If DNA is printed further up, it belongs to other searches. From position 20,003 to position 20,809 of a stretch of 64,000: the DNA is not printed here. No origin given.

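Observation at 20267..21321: Small RNxxxH (HEPN-like) protein paired with a CPBP/Abi intramembrane protease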

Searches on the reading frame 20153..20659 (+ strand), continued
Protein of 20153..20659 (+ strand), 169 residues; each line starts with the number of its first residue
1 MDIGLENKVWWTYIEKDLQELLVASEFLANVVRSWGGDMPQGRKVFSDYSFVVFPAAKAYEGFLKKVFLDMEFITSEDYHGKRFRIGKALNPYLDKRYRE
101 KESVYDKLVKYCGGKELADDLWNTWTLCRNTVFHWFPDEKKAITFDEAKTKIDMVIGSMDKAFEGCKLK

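Call 33: find_encoding_contigs(protein=P0328, flank=6000, max_places=2)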
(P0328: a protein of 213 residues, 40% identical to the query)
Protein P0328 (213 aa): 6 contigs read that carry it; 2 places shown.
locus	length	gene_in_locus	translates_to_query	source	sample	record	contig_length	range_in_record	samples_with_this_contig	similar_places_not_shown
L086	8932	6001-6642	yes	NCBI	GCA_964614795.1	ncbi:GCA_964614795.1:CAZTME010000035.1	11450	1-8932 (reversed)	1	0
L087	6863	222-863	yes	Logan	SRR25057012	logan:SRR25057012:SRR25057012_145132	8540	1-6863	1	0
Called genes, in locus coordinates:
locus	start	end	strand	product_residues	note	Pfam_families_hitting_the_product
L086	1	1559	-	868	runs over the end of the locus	PF00912:Transgly, PF00905:Transpeptidase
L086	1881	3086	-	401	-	PF00704:Glyco_hydro_18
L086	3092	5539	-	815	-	PF00912:Transgly, PF00905:Transpeptidase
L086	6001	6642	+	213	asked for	-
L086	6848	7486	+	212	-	PF13189:Cytidylate_kin2, PF13207:AAA_17, PF13238:AAA_18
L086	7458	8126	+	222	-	PF02517:Rce1-like (weak)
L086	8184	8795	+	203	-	-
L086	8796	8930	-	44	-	?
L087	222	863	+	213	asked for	-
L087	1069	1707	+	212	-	PF13189:Cytidylate_kin2, PF13207:AAA_17, PF13238:AAA_18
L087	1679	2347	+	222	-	PF02517:Rce1-like (weak)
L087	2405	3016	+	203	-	-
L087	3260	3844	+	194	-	PF22811:Zn_ribbon_NrdR, PF03477:ATP-cone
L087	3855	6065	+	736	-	PF21995:RNR-II_ins_dom, PF02867:Ribonuc_red_lgC (faint)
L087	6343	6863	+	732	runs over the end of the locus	?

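Call 35: search_solved_structures(query=A2, max_evalue=10, show_alignments=3)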
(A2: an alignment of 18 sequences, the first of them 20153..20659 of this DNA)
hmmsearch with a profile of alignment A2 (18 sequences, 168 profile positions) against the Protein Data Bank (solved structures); distinct sequences matched with E-value up to 10: 4.
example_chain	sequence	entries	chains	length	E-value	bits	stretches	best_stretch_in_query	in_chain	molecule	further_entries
5hy3_A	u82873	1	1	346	0.0035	20.6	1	31-153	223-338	mRNA endoribonuclease LsoA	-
7fdj_A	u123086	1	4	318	0.091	15.9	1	95-123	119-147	Capsid protein,Immunoglobulin G-binding protein A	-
7eoy_B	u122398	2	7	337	1.2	12.3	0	106-123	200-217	Capsid protein,Immunoglobulin G-binding protein A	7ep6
8ek4_A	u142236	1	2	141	7.9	9.6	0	7-41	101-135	Ice-binding protein TIP-99a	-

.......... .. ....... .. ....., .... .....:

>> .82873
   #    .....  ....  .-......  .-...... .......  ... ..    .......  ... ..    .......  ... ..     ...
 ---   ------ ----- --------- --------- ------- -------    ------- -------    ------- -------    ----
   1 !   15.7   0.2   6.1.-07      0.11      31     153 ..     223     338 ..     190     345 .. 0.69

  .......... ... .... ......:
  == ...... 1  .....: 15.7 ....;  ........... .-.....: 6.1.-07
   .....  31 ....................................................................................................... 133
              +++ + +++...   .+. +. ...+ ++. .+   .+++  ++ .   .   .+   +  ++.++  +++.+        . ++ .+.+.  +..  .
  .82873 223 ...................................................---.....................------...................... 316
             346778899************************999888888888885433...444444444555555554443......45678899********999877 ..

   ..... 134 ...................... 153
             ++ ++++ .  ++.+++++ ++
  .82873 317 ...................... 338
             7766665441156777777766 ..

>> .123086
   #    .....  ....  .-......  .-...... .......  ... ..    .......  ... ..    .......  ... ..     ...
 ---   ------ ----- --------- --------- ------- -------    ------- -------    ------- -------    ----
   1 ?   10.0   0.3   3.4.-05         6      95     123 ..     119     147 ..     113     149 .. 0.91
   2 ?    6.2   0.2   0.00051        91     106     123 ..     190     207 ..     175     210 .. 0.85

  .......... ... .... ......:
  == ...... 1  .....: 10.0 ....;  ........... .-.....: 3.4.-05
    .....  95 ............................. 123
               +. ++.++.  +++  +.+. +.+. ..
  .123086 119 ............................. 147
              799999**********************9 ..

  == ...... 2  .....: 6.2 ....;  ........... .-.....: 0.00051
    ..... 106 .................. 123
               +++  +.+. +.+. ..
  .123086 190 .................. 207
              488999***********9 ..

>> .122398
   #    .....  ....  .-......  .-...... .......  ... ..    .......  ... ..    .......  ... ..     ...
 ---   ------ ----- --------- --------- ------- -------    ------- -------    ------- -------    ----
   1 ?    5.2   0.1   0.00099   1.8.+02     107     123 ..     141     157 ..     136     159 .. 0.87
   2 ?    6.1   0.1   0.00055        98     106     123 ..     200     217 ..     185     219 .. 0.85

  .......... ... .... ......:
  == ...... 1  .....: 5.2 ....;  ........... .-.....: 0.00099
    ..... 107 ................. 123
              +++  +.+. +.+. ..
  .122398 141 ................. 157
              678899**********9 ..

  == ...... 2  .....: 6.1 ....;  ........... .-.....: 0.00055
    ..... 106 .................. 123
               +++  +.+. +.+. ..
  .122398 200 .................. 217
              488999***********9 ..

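Call 36: search_solved_structures(query=P0238, max_evalue=10, show_alignments=2)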
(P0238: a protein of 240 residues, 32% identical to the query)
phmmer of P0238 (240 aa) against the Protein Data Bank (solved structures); distinct sequences matched with E-value up to 10: 1.
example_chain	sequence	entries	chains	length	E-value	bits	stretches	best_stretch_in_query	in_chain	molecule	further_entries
6kw0_A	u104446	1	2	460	1.7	11.4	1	161-217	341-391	Sulfurtransferase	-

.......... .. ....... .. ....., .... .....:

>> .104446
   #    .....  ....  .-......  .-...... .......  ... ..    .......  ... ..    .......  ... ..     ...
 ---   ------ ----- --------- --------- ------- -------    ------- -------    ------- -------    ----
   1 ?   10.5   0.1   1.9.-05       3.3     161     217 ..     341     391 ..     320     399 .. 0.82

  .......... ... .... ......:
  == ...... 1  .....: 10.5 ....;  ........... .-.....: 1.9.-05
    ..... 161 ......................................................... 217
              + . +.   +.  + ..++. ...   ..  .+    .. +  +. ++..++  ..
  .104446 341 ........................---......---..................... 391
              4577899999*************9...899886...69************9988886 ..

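Call 38: find_homologous_proteins(query=P0238, max_evalue=0.001)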
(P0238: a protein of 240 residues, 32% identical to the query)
Query P0238 (240 aa): 14 proteins with E <= 0.001 among 632 candidates.
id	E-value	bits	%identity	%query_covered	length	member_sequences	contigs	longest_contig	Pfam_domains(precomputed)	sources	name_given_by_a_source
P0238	4.4e-155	532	100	100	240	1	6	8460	PF19034.6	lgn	-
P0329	2.9e-80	287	55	97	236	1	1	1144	-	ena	-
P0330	1.9e-73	265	53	96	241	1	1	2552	-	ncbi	-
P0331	8.5e-71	256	53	99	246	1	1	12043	PF19034.6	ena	-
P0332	1.0e-70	256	54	86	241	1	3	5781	PF19034.6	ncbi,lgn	-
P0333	7.1e-68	247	53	96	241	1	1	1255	-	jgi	jgi:hypothetical protein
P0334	1.4e-67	246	48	100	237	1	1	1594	PF19034.6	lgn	-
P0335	6.4e-67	244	51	96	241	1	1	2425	-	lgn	-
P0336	2.1e-66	242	49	95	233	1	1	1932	-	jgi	jgi:hypothetical protein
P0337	4.9e-66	241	53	84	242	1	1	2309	-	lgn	-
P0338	1.4e-62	229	48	98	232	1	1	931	-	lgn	-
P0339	1.4e-62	229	46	95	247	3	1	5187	-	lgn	-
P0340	1.8e-51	193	45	98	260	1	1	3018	-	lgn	-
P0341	4.1e-51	192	48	90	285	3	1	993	PF19034.6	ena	-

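Call 39: find_encoding_contigs(protein=P0331, flank=6000, max_places=1)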
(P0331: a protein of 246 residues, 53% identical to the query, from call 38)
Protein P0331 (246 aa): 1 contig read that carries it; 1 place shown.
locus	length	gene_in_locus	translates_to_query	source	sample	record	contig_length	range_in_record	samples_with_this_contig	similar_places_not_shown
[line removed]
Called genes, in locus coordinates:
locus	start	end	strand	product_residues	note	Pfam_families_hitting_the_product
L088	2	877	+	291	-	?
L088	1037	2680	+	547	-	PF00118:Cpn60_TCP1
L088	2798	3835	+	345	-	PF00162:PGK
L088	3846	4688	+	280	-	PF02498:Bro-N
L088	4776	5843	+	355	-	PF13651:EcoRI_methylase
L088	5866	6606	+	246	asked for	PF19034:RnlA-toxin_DBD (faint)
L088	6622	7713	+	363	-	PF03235:GmrSD_N, PF01844:HNH, PF14279:HNH_5 (weak)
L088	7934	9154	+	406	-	PF03952:Enolase_N, PF00113:Enolase_C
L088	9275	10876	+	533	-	PF01676:Metalloenzyme, PF06415:iPGM_N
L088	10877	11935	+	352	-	PF00294:PfkB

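Call 40: find_encoding_contigs(protein=P0238, flank=6000, max_places=2)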
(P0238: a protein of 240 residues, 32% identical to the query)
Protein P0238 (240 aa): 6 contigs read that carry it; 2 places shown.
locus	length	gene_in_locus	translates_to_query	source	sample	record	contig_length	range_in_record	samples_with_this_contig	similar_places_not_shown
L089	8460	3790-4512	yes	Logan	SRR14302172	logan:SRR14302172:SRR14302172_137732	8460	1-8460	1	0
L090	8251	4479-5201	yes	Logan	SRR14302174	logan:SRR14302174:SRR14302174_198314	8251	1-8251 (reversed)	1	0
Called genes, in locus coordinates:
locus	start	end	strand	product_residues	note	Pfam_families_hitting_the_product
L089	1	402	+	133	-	?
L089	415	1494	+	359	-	PF00149:Metallophos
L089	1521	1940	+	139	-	PF01467:CTP_transf_like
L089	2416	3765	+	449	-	PF02403:Seryl_tRNA_N, PF00587:tRNA-synt_2b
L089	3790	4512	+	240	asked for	PF19034:RnlA-toxin_DBD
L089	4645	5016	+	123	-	-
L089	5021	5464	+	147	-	PF00293:NUDIX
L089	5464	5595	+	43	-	-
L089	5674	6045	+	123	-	PF01541:GIY-YIG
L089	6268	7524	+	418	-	PF00232:Glyco_hydro_1, PF00150:Cellulase (weak), PF00232:Glyco_hydro_1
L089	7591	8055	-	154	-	-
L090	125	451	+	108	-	PF03819:MazG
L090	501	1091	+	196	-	PF01928:CYTH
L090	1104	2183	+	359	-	PF00149:Metallophos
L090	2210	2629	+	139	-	PF01467:CTP_transf_like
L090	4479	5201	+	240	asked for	PF19034:RnlA-toxin_DBD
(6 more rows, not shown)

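Call 53: find_related_loci(query=A3, collection=metagenome_contigs, flank=5000)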
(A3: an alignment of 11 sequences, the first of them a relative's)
Query A3 (180 aa) in metagenome_contigs; peptide patterns used: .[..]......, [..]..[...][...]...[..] (x = any residue, [..] = any of these).
600 stretches matched a pattern (row limit reached: there are more); 522 encode a relative of the query (tblastn E <= 1e-3); the best 80 are kept; 80 distinct loci.
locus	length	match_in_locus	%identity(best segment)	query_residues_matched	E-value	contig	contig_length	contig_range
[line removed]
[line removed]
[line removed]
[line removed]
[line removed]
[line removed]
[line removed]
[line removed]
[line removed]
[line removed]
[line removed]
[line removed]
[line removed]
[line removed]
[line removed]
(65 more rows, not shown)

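Call 56: list_cluster_members(proteins=[P0138, P0127, P0141, P0148, P0146, P0136, P0156, P0160, P0122, P0123])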
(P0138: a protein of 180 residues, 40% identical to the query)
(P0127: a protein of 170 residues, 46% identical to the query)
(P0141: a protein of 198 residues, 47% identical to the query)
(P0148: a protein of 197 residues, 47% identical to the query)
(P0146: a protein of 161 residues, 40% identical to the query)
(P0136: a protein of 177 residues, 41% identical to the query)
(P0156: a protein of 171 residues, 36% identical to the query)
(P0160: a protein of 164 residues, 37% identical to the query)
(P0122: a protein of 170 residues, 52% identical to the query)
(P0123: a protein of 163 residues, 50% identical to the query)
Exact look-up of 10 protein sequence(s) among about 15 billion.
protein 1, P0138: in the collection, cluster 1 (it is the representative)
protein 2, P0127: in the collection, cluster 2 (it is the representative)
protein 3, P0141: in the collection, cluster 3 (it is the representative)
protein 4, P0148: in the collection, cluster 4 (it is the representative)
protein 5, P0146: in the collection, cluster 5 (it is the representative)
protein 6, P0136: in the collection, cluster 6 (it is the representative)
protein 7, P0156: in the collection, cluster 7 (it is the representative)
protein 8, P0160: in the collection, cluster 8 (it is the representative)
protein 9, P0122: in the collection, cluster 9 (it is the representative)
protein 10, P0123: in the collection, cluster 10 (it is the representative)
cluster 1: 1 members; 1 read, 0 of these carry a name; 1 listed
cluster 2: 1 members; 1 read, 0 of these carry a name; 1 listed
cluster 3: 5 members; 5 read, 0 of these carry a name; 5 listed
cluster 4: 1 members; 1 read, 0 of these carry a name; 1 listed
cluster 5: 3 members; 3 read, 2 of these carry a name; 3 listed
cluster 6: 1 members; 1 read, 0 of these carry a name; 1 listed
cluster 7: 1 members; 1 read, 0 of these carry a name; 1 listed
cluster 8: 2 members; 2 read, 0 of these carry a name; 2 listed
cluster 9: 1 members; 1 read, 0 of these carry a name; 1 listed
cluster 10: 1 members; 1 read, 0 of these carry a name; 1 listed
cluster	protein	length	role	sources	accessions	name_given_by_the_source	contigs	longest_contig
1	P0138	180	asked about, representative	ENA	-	-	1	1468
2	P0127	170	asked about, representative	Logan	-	-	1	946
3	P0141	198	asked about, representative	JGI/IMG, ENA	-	-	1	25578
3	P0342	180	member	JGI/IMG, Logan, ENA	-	-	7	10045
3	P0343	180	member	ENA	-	-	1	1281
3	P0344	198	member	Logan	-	-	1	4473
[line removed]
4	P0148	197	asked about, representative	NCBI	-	-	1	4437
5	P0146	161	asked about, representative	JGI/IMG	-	hypothetical protein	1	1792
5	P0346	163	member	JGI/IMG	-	hypothetical protein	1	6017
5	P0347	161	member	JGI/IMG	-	-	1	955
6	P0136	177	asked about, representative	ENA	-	-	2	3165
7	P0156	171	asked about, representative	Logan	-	-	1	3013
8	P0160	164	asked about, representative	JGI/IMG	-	-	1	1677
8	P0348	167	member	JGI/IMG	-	-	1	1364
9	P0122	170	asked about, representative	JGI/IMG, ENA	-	-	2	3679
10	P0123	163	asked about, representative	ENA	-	-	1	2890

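Call 57: search_protein_families(library=pfam, proteins=[L086:6848-7483:+], max_evalue=0.01)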
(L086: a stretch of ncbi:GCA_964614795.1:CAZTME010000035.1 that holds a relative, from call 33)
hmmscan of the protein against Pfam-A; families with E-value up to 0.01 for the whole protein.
L086:6848-7483:+ (212 aa): 4 families
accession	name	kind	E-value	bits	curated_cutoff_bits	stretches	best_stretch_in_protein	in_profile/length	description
PF13238.12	AAA_18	-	1.4e-11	45.3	29.4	1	10-136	1-118/128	AAA domain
PF13189.12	Cytidylate_kin2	-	2.2e-10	41.4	28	1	9-190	1-174/176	Cytidylate kinase-like family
PF13207.12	AAA_17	-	2.4e-09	38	27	1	14-103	2-85/136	AAA domain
PF13521.12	AAA_28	-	0.0013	19.4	27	1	10-66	2-50/164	AAA domain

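Call 62: search_dna_similar(query=window:20153-20659:+, collection=phages, mode=protein, max_evalue=0.001)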
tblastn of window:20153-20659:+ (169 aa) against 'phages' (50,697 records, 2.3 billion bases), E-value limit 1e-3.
No match.

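Call 63: search_dna_similar(query=window:20153-20659:+, collection=plasmids, mode=protein, max_evalue=0.001)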
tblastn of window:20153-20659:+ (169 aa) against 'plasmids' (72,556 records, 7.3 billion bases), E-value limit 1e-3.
No match.

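Call 64: find_related_loci(query=A2, collection=viral_contigs, flank=4000)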
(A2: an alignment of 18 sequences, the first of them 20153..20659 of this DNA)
Query A2 (169 aa) in viral_contigs; peptide patterns used: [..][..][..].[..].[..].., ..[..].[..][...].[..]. (x = any residue, [..] = any of these).
52 stretches matched a pattern, but none encodes a relative of the query by tblastn (E <= 1e-3).

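Call 65: search_protein_families(library=phrogs, proteins=[window:20153-20659:+, P0238], max_evalue=0.01)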
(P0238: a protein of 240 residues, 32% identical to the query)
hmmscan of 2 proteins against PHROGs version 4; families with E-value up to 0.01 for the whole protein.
window:20153-20659:+ (169 aa): 0 families

P0238 (240 aa): 0 families
